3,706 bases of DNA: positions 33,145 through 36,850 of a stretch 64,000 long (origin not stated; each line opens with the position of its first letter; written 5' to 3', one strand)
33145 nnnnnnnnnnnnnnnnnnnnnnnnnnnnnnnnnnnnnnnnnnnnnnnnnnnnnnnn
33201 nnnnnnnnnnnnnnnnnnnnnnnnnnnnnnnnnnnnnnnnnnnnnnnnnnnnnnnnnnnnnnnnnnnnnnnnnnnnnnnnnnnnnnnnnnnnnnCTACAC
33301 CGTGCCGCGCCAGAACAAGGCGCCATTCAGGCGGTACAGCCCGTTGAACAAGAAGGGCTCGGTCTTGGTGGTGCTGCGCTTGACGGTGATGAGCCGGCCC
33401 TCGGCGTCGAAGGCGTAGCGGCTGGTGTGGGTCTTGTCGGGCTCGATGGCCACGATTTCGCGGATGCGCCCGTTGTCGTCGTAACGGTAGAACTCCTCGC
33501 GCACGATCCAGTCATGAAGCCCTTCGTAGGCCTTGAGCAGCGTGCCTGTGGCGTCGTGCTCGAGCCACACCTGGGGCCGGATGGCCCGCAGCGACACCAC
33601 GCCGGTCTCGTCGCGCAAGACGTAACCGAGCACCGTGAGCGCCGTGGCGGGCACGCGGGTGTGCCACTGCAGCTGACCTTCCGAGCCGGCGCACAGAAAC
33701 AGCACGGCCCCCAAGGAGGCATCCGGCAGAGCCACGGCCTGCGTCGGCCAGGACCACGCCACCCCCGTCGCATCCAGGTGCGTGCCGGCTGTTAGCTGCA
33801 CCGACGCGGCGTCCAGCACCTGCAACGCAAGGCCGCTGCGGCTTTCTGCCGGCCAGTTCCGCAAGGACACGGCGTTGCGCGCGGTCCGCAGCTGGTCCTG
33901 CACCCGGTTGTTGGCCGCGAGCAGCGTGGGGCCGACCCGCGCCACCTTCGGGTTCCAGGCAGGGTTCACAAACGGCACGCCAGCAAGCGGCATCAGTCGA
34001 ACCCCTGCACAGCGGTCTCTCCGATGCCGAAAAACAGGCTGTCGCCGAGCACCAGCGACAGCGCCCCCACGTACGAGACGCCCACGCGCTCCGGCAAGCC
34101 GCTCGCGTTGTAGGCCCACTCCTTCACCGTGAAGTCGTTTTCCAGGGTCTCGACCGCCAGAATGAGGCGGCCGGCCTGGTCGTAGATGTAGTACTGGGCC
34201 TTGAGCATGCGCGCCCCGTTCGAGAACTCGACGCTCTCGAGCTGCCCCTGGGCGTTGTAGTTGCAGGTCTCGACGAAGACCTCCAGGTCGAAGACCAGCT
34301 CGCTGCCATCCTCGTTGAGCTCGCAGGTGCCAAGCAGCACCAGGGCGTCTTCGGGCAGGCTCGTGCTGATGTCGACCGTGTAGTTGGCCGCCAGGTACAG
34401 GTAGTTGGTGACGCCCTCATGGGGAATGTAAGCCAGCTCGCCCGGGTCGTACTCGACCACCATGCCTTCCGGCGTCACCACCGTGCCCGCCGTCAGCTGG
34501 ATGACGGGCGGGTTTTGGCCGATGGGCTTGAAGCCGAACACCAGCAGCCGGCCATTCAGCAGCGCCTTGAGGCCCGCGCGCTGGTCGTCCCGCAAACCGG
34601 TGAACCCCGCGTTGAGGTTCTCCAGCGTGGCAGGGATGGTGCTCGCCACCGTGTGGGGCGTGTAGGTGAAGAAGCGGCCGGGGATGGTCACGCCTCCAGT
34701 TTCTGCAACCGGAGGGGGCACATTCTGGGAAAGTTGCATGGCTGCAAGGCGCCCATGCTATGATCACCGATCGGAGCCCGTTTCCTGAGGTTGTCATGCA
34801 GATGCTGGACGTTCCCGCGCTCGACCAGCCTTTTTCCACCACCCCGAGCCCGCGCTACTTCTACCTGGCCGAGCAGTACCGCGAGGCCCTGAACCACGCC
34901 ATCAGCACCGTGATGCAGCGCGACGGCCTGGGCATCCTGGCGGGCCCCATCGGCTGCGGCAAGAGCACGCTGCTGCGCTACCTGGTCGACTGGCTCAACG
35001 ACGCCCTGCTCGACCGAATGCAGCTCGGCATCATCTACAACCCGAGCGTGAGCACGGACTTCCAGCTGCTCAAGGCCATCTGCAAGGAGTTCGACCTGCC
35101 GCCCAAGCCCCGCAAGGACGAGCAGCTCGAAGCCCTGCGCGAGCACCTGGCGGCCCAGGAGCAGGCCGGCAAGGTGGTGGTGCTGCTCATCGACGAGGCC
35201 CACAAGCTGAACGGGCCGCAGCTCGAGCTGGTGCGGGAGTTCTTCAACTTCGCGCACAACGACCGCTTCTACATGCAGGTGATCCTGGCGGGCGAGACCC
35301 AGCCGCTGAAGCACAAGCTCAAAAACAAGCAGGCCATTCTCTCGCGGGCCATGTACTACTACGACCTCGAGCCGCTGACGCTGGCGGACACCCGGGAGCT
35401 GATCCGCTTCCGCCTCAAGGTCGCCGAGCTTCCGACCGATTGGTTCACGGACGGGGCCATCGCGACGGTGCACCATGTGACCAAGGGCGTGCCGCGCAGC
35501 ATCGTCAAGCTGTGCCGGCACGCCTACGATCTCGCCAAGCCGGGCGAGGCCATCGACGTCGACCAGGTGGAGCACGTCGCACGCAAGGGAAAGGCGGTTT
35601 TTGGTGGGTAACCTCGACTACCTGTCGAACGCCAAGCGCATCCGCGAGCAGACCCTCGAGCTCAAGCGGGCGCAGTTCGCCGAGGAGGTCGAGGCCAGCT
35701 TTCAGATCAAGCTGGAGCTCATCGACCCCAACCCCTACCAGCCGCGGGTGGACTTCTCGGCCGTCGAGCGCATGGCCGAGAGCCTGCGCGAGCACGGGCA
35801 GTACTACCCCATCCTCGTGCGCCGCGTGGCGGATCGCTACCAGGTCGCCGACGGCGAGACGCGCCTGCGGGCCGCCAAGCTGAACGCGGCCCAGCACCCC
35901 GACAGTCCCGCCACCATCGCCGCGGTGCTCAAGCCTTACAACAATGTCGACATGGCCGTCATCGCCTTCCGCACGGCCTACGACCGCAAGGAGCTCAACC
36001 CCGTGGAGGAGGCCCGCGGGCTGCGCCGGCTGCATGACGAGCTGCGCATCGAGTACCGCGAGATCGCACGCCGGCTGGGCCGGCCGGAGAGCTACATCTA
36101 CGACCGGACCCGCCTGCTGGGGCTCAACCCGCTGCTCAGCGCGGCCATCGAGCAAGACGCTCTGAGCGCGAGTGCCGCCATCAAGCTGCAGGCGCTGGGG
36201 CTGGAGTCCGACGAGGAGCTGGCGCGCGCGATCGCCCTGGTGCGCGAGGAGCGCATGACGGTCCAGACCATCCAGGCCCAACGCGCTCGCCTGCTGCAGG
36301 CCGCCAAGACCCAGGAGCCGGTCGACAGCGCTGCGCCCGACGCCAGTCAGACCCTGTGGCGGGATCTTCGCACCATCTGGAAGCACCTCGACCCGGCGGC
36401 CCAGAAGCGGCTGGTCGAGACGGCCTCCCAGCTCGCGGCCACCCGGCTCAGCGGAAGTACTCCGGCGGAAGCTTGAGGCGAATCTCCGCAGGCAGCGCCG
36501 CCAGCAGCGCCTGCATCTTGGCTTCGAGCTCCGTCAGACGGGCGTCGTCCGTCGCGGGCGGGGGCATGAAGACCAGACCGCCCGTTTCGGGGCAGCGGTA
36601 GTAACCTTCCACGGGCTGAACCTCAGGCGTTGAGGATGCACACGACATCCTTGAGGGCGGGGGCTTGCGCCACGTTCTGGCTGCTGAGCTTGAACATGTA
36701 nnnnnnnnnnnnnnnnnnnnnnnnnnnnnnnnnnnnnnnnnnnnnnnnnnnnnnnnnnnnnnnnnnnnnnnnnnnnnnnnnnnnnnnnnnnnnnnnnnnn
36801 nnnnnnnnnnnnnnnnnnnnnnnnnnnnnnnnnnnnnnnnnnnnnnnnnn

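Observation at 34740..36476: Antisense AAA+ (ExeA/TniB/MuB-like) ATPase and ParB/Srx-like gene pair splitting the tail-fibre module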

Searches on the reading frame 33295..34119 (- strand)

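Call 3: search_protein_families(library=pfam, proteins=[window:33295-34119:-], max_evalue=0.01)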
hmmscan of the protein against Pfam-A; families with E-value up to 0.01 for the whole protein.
window:33295-34119:- (274 aa): 2 families
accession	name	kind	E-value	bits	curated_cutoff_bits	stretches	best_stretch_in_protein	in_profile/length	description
PF05593.20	RHS_repeat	-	0.0022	18.8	22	1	213-248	1-33/38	RHS Repeat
PF13880.12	Acetyltransf_13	-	0.0047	17.2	22.8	1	93-127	17-51/69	ESCO1/2 acetyl-transferase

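Call 4: search_protein_families(library=phrogs, proteins=[window:33295-34119:-], max_evalue=0.01)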
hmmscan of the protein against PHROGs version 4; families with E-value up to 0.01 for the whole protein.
window:33295-34119:- (274 aa): 0 families

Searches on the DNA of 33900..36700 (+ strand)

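Call 5: search_dna_similar(query=window:33900-36700:+, collection=phages, mode=distant, max_rows=20)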
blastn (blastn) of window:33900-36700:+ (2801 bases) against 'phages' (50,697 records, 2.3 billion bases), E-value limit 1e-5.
No match.
